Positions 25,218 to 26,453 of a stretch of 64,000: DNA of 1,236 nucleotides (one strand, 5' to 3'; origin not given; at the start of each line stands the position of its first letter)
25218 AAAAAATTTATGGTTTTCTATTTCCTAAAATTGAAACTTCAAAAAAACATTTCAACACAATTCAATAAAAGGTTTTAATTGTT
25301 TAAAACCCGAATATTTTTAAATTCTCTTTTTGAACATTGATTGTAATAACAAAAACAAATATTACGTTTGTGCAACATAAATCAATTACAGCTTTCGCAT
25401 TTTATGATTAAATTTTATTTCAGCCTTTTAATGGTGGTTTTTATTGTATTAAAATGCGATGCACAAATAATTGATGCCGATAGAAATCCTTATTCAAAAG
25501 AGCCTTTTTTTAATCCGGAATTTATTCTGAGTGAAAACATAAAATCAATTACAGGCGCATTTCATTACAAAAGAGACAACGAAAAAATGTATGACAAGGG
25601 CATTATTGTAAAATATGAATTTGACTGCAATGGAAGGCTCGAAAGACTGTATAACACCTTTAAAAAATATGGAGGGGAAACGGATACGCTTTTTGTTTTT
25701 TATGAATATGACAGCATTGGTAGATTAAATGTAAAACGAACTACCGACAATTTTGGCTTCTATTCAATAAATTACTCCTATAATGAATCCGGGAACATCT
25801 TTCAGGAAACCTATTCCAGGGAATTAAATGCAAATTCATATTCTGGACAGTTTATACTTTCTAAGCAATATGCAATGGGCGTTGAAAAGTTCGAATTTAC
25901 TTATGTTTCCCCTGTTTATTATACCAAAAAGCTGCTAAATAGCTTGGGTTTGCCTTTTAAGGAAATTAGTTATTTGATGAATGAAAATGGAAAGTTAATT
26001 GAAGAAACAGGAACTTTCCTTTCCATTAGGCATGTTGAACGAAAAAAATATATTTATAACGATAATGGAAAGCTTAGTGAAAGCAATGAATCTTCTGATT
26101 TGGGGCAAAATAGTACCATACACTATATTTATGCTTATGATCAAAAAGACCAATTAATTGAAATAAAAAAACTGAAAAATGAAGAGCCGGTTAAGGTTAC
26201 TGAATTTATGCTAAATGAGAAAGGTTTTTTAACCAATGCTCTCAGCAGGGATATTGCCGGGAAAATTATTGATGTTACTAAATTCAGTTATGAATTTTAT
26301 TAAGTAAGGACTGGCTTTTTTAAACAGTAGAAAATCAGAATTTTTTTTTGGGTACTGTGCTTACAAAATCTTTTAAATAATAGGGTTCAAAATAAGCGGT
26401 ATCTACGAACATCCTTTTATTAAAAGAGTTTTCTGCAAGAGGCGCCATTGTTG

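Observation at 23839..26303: Uncharacterised same-strand trio: polytopic membrane protein, WG-repeat lipoprotein and a small standalone YD-repeat secreted protein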

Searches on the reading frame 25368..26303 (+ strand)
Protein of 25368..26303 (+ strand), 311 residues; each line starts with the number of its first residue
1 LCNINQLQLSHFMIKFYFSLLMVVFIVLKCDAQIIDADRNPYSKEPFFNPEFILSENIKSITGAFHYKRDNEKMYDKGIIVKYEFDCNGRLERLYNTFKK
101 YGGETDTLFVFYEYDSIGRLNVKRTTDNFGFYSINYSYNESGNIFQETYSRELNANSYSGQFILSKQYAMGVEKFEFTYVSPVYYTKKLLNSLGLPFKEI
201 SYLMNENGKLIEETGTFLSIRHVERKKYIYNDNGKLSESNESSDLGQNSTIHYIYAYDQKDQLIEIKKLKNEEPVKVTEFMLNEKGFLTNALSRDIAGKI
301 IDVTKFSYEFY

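Call 3: search_protein_families(library=pfam, proteins=[window:25368-26303:+], max_evalue=1)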
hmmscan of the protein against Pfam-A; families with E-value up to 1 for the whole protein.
window:25368-26303:+ (311 aa): 2 families
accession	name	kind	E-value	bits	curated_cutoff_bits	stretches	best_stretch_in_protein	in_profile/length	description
PF05593.20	RHS_repeat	-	0.0014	19.4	22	0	112-126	20-33/38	RHS Repeat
PF15283.12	DUF4595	-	0.7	10.2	34.2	1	226-308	53-126/202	Domain of unknown function (DUF4595) with porin-like fold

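Call 4: search_protein_families(library=ncbifam, proteins=[window:25368-26303:+], max_evalue=1)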
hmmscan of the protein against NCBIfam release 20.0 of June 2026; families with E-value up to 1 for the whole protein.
window:25368-26303:+ (311 aa): 1 family
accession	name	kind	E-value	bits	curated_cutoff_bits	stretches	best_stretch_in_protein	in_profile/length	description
TIGR01643.1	YD_repeat_2x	repeat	0.056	14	15.8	0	255-266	20-31/42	YD repeat-containing protein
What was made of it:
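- This protein's own PF05593 and TIGR01643 scores are below the curated cut-offs (calls 3, 4).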

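Call 5: find_homologous_proteins(query=window:25404-26303:+, max_evalue=0.001)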
Query window:25404-26303:+ (299 aa): 11 proteins with E <= 0.001 among 710 candidates.
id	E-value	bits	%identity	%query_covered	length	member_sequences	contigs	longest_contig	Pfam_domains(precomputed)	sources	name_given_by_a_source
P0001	2.6e-187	639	100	97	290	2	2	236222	-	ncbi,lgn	-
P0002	8.1e-131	454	68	100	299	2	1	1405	PF05593.20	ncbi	-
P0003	8.2e-97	342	54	98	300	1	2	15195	PF05593.20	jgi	jgi:hypothetical protein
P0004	6.3e-96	339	55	96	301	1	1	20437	-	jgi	jgi:hypothetical protein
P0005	1.8e-91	325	52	93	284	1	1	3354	PF05593.20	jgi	jgi:hypothetical protein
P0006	8.6e-91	322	50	100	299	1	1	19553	PF05593.20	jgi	jgi:hypothetical protein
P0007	3.5e-88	314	48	100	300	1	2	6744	-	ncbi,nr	ncbi:MAG: hypothetical protein H0X62_03110 [Bacteroidetes bacterium]|nr:hypothetical protein [Bacter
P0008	3.7e-85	304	48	100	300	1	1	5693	PF05593.20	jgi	jgi:hypothetical protein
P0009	1.0e-78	283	48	94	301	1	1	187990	PF05593.20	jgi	jgi:hypothetical protein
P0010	1.6e-77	279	49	100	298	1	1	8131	PF05593.20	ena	-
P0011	5.1e-19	87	29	95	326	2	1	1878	-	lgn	-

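Call 6: search_solved_structures(query=window:25404-26303:+, max_evalue=10, show_alignments=2)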
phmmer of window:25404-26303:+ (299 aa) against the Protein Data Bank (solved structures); distinct sequences matched with E-value up to 10: 3.
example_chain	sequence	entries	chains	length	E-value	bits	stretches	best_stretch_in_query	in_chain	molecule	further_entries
6nfw_A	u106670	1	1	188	0.64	12.7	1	174-267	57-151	VPg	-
9hiz_R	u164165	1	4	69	0.75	12.5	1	185-229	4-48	DNA-binding protein 7d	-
6l7i_G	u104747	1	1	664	2.6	10.7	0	116-160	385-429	TccC2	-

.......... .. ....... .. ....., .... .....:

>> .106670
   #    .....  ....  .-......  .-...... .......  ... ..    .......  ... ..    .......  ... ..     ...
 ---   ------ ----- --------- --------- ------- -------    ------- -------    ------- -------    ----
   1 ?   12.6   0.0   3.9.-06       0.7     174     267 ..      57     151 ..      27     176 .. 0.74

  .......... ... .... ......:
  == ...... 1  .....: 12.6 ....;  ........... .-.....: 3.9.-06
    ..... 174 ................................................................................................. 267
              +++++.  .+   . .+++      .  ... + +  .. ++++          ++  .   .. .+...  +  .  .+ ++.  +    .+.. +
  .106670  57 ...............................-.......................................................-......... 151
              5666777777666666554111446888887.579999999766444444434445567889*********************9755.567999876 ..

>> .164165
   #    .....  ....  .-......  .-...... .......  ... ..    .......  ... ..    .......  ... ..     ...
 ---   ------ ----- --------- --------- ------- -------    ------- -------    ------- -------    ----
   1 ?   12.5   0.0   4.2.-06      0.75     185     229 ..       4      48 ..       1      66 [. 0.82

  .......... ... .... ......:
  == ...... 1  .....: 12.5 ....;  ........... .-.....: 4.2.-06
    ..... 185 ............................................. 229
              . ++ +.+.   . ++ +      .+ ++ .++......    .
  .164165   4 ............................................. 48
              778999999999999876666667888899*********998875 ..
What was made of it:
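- Tried and rejected: Direct phmmer of gene 3 against PDB sequences: nothing significant (call 6).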

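Call 8: find_encoding_contigs(protein=P0001, flank=6000, max_places=4)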
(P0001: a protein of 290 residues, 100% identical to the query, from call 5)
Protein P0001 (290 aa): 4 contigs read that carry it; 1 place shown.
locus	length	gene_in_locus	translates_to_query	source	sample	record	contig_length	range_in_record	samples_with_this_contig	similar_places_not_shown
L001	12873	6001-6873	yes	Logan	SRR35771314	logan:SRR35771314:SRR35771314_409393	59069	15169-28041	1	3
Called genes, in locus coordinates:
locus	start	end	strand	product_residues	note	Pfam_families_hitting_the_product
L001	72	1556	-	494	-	PF12729:4HB_MCP_1, PF00512:HisKA, PF13581:HATPase_c_2 (weak), PF02518:HATPase_c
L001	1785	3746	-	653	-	PF17874:TPR_MalT (weak), PF07719:TPR_2 (faint), PF13176:TPR_7 (faint), PF13428:TPR_14 (faint), PF00515:TPR_1 (faint), PF13181:TPR_8 (faint), PF13424:TPR_12, PF07228:SpoIIE, +1 more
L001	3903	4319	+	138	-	PF01741:MscL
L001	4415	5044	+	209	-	-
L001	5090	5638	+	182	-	PF14903:WG_beta_rep (weak)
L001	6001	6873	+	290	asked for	-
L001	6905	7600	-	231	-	PF00814:TsaD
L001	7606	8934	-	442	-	PF25917:BSH_RND, PF25876:HH_MFP_RND (weak), PF25881:HH_YBHG (weak), PF25893:HH_CzcB (weak), PF25990:Beta-barrel_YknX (weak), PF26002:Beta-barrel_AprE (weak), PF25975:CzcB_C (weak), PF25989:YknX_C, +5 more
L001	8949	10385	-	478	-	PF02321:OEP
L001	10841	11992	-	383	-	PF13426:PAS_9 (faint), PF07228:SpoIIE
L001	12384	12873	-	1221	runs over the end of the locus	PF02574:S-methyl_trans, PF00809:Pterin_bind, PF02607:B12-binding_2, PF02310:B12-binding, PF02965:Met_synt_B12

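Call 9: find_encoding_contigs(protein=P0009, flank=6000, max_places=2)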
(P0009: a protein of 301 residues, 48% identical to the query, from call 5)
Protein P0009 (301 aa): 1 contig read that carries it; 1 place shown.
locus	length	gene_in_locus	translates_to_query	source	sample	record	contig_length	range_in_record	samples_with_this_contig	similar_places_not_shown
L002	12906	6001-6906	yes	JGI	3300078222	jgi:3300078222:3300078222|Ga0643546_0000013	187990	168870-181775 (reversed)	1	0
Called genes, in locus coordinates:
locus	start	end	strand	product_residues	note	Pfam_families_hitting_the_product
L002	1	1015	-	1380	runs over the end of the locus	PF00801:PKD (weak), PF08329:ChitinaseA_N (faint), PF18911:PKD_4, PF00801:PKD (weak), PF18911:PKD_4, PF00801:PKD, PF18911:PKD_4, PF13585:CHU_C, +1 more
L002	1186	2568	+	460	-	PF01546:Peptidase_M20, PF07687:M20_dimer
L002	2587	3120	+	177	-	PF03168:LEA_2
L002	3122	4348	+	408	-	PF00890:FAD_binding_2 (weak), PF01266:DAO (faint), PF03486:HI0933_like, PF07992:Pyr_redox_2 (faint), PF13738:Pyr_redox_3 (faint), PF22780:HI0933_like_1st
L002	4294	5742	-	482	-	PF06167:Peptidase_M90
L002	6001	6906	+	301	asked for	PF05593:RHS_repeat (faint)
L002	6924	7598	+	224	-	PF00557:Peptidase_M24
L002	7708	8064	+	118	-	-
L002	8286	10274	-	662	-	PF00989:PAS (faint), PF13426:PAS_9 (faint), PF08448:PAS_4, PF08447:PAS_3, PF00512:HisKA, PF02518:HATPase_c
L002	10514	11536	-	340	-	PF01112:Asparaginase_2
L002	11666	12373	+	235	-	PF01596:Methyltransf_3, PF13578:Methyltransf_24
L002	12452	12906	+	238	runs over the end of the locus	PF02463:SMC_N, PF00005:ABC_tran, PF13304:AAA_21 (faint)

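Call 10: find_encoding_contigs(protein=P0004, flank=6000, max_places=2)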
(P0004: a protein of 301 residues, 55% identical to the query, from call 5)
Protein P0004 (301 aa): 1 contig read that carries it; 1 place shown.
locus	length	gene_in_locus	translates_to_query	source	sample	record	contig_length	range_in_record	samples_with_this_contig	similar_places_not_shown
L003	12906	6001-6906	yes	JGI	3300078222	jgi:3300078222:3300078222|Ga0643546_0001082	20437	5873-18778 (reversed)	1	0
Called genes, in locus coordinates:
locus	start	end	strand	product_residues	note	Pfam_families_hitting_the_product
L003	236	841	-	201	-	PF07463:NUMOD4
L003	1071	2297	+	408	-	PF00890:FAD_binding_2, PF01266:DAO (faint), PF03486:HI0933_like, PF13454:NAD_binding_9 (weak), PF13738:Pyr_redox_3 (faint), PF07992:Pyr_redox_2 (weak), PF22780:HI0933_like_1st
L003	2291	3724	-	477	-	PF06167:Peptidase_M90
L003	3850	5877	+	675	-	PF03190:Thioredox_DsbH, PF13899:Thioredoxin_7, PF07221:GlcNAc_2-epim (faint), PF07944:Beta-AFase-like_GH127_cat (weak)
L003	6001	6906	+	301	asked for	-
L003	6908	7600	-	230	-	PF01852:START, PF03364:Polyketide_cyc (weak)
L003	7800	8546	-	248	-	PF00814:TsaD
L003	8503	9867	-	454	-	PF25919:BSH_CusB (faint), PF00364:Biotin_lipoyl (faint), PF25917:BSH_RND, PF25973:BSH_CzcB (faint), PF25885:HH_EMRA (weak), PF25876:HH_MFP_RND (weak), PF25990:Beta-barrel_YknX (weak), PF26002:Beta-barrel_AprE (weak)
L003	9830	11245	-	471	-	PF02321:OEP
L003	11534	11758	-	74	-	-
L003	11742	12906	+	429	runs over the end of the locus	-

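Call 11: find_encoding_contigs(protein=P0006, flank=6000, max_places=2)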
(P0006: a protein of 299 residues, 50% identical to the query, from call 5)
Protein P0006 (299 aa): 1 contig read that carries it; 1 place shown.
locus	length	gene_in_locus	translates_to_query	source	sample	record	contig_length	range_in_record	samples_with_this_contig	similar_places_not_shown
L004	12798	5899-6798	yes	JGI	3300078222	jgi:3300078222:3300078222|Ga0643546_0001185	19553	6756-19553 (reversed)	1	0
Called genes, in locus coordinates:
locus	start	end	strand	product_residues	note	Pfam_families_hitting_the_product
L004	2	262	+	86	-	?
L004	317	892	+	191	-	PF01467:CTP_transf_like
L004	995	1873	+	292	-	PF01551:Peptidase_M23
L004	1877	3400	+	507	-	PF03321:GH3, PF23571:GH3_M, PF23572:GH3_C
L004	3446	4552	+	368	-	PF00793:DAHP_synth_1, PF01817:CM_2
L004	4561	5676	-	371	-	PF06224:AlkZ-like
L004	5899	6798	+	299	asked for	PF05593:RHS_repeat (faint)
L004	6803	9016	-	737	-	PF00982:Glyco_transf_20, PF02358:Trehalose_PPase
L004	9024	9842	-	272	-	PF02358:Trehalose_PPase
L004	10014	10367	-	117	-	PF00072:Response_reg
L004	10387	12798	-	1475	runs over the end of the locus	PF01339:CheB_methylest, PF03705:CheR_N, PF01739:CheR, PF13596:PAS_10, PF08447:PAS_3, PF08447:PAS_3, PF00512:HisKA, PF02518:HATPase_c, +4 more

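Call 12: find_encoding_contigs(protein=P0003, flank=6000, max_places=2)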
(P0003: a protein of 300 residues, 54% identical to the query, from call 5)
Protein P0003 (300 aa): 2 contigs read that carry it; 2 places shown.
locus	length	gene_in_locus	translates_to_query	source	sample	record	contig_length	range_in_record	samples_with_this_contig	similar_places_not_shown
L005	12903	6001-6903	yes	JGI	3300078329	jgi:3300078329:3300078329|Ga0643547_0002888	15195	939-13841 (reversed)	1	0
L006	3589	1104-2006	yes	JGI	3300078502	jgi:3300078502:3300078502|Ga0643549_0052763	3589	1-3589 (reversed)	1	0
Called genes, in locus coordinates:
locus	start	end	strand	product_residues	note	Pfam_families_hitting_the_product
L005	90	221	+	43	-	-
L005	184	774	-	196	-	PF07463:NUMOD4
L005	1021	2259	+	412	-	PF00890:FAD_binding_2 (weak), PF01134:GIDA (faint), PF01266:DAO (faint), PF03486:HI0933_like, PF05834:Lycopene_cycl (faint), PF13738:Pyr_redox_3 (faint), PF07992:Pyr_redox_2 (weak), PF22780:HI0933_like_1st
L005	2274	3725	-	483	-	PF06167:Peptidase_M90, PF07737:ATLF (faint)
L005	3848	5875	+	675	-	PF03190:Thioredox_DsbH, PF13899:Thioredoxin_7, PF07470:Glyco_hydro_88 (faint), PF07221:GlcNAc_2-epim (faint)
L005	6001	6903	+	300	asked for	PF05593:RHS_repeat (faint)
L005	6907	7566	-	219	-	PF01852:START, PF03364:Polyketide_cyc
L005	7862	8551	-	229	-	PF00814:TsaD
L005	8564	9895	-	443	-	PF25919:BSH_CusB (faint), PF25917:BSH_RND, PF25885:HH_EMRA (weak), PF25876:HH_MFP_RND (weak), PF25990:Beta-barrel_YknX (weak), PF26002:Beta-barrel_AprE (weak), PF25989:YknX_C (weak), PF25975:CzcB_C (weak), +1 more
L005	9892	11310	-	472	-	PF02321:OEP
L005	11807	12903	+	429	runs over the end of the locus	-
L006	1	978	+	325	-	?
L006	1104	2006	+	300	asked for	PF05593:RHS_repeat (faint)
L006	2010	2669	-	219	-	PF01852:START, PF03364:Polyketide_cyc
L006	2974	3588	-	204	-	?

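Call 18: find_related_loci(query=A1, collection=genome_contigs, flank=8000)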
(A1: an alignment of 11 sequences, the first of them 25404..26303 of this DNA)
Query A1 (299 aa) in genome_contigs; peptide patterns used: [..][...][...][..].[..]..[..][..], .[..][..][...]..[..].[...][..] (x = any residue, [..] = any of these).
86 stretches matched a pattern; 4 encode a relative of the query (tblastn E <= 1e-3); 4 distinct loci.
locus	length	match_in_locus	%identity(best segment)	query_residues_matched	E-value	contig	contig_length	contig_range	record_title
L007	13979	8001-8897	68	1-299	2e-138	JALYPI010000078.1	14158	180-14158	MAG: Bacteroidota bacterium isolate MDV bin33 SD1454-56_k127_1265843, whole genome shotgun sequence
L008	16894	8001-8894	24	3-299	3e-24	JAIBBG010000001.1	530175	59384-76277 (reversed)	MAG: Flavobacteriales bacterium isolate SSF44 NODE_59_length_530175_cov_22.512874, whole genome shotgun sequence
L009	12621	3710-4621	26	2-299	4e-24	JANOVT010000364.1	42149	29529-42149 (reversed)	MAG: Flavobacteriales bacterium isolate VAR_35_metabat_581 VAR_35_k141_5670307, whole genome shotgun sequence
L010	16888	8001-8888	25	4-299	7e-24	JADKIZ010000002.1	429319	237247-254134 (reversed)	MAG: Flavobacteriales bacterium isolate Skiv_18-Q3-R9-52_MAXAC.254 tig00004862-10-4288140, whole genome shotgun sequence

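Call 27: predict_structure(alignment_id=A1)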
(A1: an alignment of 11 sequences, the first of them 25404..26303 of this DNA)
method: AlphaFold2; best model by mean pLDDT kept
length: 299 residues; sequences in the alignment: 11
mean_pLDDT: 82.8   pTM: 0.74
mean pLDDT of the five models: 82.8, 82.8, 82.0, 79.1, 76.7
residues with pLDDT >= 90: 133; 70-90: 116; 50-70: 30; < 50: 20
segments of 3 or more residues with pLDDT < 50: 9-18, 30-32, 145-149
pLDDT, mean of each block of 10 residues (from residue 1): 50 41 64 69 93 88 90 91 83 83 87 75 88 87 50 73 91 91 92 90 92 93 91 81 91 93 93 89 92 94
secondary structure, 60 per line:
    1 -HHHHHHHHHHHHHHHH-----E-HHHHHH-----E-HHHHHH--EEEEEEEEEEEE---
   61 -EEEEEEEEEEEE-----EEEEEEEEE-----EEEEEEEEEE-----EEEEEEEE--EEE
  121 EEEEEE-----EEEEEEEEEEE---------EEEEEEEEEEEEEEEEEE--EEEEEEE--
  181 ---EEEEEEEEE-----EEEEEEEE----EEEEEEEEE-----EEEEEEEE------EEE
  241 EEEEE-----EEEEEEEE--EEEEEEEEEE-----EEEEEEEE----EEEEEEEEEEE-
elements in order: H2-17 H25-30 H38-43 E46-57 E62-73 E79-87 E93-102 E108-115 E118-126 E132-142 E152-169 E172-178 E184-192 E198-205 E210-218 E224-231 E238-245 E251-258 E261-270 E276-283 E288-298

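Call 29: search_protein_representatives(alignment_id=A1)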
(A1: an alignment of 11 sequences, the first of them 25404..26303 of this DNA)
Query: 11 sequences, 300 profile positions. Proteins with E-value up to 0.001 (for the whole library): 2429; up to 1e-10: 437; up to 1e-30: 158. The best 150 are listed.
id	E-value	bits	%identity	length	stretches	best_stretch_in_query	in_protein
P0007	4.4e-142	488.9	-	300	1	1-299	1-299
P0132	8.9e-99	346.8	-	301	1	1-299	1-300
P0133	4.4e-83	295.2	-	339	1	5-298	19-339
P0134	3.8e-79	282.3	-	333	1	3-299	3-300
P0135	8.0e-70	251.7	-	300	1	3-299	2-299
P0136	3.4e-67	243.1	-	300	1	4-299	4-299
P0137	8.1e-66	238.5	-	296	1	8-298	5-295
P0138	1.7e-62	227.6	-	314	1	23-299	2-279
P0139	3.6e-61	223.3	-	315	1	8-299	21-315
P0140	2.5e-60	220.5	-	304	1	5-299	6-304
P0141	9.5e-60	218.6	-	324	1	3-299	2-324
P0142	1.9e-59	217.6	-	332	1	4-299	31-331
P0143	4.2e-59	216.5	-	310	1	8-298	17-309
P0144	8.2e-59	215.5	-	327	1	1-299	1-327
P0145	3.5e-58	213.5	-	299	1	6-299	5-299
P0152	1.5e-55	204.9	-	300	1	1-299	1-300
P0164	1.8e-53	198.0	-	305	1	1-298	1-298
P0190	2.4e-48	181.2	-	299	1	1-297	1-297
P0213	7.2e-43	163.2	-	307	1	5-299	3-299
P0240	1.1e-36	143.0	-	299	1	1-294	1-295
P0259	4.2e-34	134.4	-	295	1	1-299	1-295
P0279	6.1e-32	127.3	-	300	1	2-299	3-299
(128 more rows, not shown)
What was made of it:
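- Tried and rejected: Orphan RHS fragment: rejected by the full-length family of about 300-aa proteins (call 29).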

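Call 30: fold_search(model_id=the predicted structure, library=pdb)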
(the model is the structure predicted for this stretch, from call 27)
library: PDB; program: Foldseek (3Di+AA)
matches with E <= 10: 884; with E <= 0.001: 37
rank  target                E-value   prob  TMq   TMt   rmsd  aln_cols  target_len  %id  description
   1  8qjd_B                4.9e-09  1.00  0.19  0.09  15.7       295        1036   13  T6SS-linked Rhs repeat protein - Salmonella bongori Rhs-core domain (released 2024-09-25)
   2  8qjc                  1.4e-08  1.00  0.20  0.08  16.6       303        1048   13  T6SS-linked Rhs repeat protein - Salmonella bongori Rhs-core domain with toxin domain (released 2024-09-25)
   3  7pq5                  1.8e-08  1.00  0.22  0.09  15.8       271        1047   15  Photorhabdus laumondii T6SS-associated Rhs protein carrying the Tre23 toxin domain (released 2021-12-01)
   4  8qjb_A                3.8e-08  1.00  0.20  0.09  15.3       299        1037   14  T6SS-linked Rhs repeat protein - Salmonella bongori Rhs-core domain extended N-terminus (released 2024-09-25)
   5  8qja_C                1.4e-07  1.00  0.35  0.13  11.5       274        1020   13  T6SS-linked Rhs repeat protein - Advenella mimigardefordensis VgrG-Rhs core (released 2024-09-25)
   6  8cp6_B                1.7e-07  1.00  0.32  0.11  14.9       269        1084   15  Type six secretion system exported effector 5 (Tse5) (released 2023-12-06)
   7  7bam_A                3.9e-07  1.00  0.28  0.06  14.2       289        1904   13  human Teneurin4 WT C2 (released 2021-12-01)
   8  8qja_A                4.5e-07  1.00  0.37  0.14  10.5       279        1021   14  T6SS-linked Rhs repeat protein - Advenella mimigardefordensis VgrG-Rhs core (released 2024-09-25)
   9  8qja_B                6.6e-07  1.00  0.28  0.09  18.2       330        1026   10  T6SS-linked Rhs repeat protein - Advenella mimigardefordensis VgrG-Rhs core (released 2024-09-25)
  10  8r54_A                6.6e-07  1.00  0.30  0.06  14.4       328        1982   13  Mouse teneurin-3 non-compact subunit - A0B0 isoform (released 2024-05-08)
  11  8uy4_A                7.0e-07  1.00  0.31  0.09  15.0       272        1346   13  Acinetobacter baumannii Tse15 Rhs effector (released 2024-10-09)
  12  6vhh_A                1.5e-06  1.00  0.30  0.07  14.0       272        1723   14  Human Teneurin-2 and human Latrophilin-3 binary complex (released 2020-06-03)
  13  8qja_D                1.5e-06  1.00  0.22  0.07  18.7       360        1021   12  T6SS-linked Rhs repeat protein - Advenella mimigardefordensis VgrG-Rhs core (released 2024-09-25)
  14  8r51_A                1.6e-06  1.00  0.16  0.05  18.3       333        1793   10  Mouse teneurin-3 non-compact subunit - A1B1 isoform (released 2024-05-08)
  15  4igl_B                1.9e-06  1.00  0.22  0.13  14.7       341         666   12  Structure of the RHS-repeat containing BC component of the secreted ABC toxin complex from Yersinia entomophaga (released 2013-08-07)
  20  4ghb_B                1.1e-05  1.00  0.41  0.46   9.9       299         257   10  Crystal structure of a porin-like protein (BACUNI_01323) from Bacteroides uniformis ATCC 8492 at 2.32 A resolution (released 2012-08-29)
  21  4ghb_A                1.1e-05  1.00  0.40  0.46  10.3       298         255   11  Crystal structure of a porin-like protein (BACUNI_01323) from Bacteroides uniformis ATCC 8492 at 2.32 A resolution (released 2012-08-29)
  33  3tzg_A                3.4e-04  0.99  0.25  0.30  14.7       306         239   12  Crystal structure of a porin-like protein (BVU_2266) from Bacteroides vulgatus ATCC 8482 at 2.80 A resolution (released 2011-11-16)
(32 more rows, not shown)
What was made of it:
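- On YD / RHS repeat (PF05593, TIGR01643): Foldseek's top hits are Rhs, teneurin and TcBC (call 30).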

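Call 32: search_protein_families(library=pfam, alignment_id=A2, max_evalue=0.01)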
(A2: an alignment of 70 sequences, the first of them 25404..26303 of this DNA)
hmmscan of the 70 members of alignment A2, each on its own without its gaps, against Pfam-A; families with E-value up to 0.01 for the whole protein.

A. member 1, window:25404-26303:+ (299 aa): 1 family
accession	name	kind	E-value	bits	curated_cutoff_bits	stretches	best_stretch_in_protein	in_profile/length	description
PF05593.20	RHS_repeat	-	0.0012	19.7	22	0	100-114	20-33/38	RHS Repeat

B. families by the number of members that match (of 70 scanned): 11 families
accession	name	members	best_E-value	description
PF05593.20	RHS_repeat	54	5.6e-12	RHS Repeat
PF15283.12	DUF4595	4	5e-05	Domain of unknown function (DUF4595) with porin-like fold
PF07661.19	MORN_2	3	0.00037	MORN repeat variant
PF03217.20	SlpA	2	0.00025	Surface layer protein A domain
PF19653.4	DUF6156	2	0.002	Family of unknown function (DUF6156)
PF10049.14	DUF2283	1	0.00027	Protein of unknown function (DUF2283)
PF23775.1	Beta-prop_RIG_2nd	1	0.0015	RIG second beta-propeller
PF22648.2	SET7_N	1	0.0025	Histone H3 K4-specific methyltransferase SET7 N-terminal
PF10877.13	DUF2671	1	0.0045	Protein of unknown function (DUF2671)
PF22054.2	BVU_2266-like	1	0.0052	BVU_2266-like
PF11910.14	NdhO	1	0.0073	Cyanobacterial and plant NDH-1 subunit O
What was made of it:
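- On DUF4595 / BVU_2266-like 'porin-like' proteins: 4 of 70 family members give weak hits, and 1 of 70 hits BVU_2266-like (call 32).
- Closest known: DUF4595. Different: Only 4 of 70 family members hit DUF4595 weakly and 1 of 70 hits BVU_2266-like (call 32).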
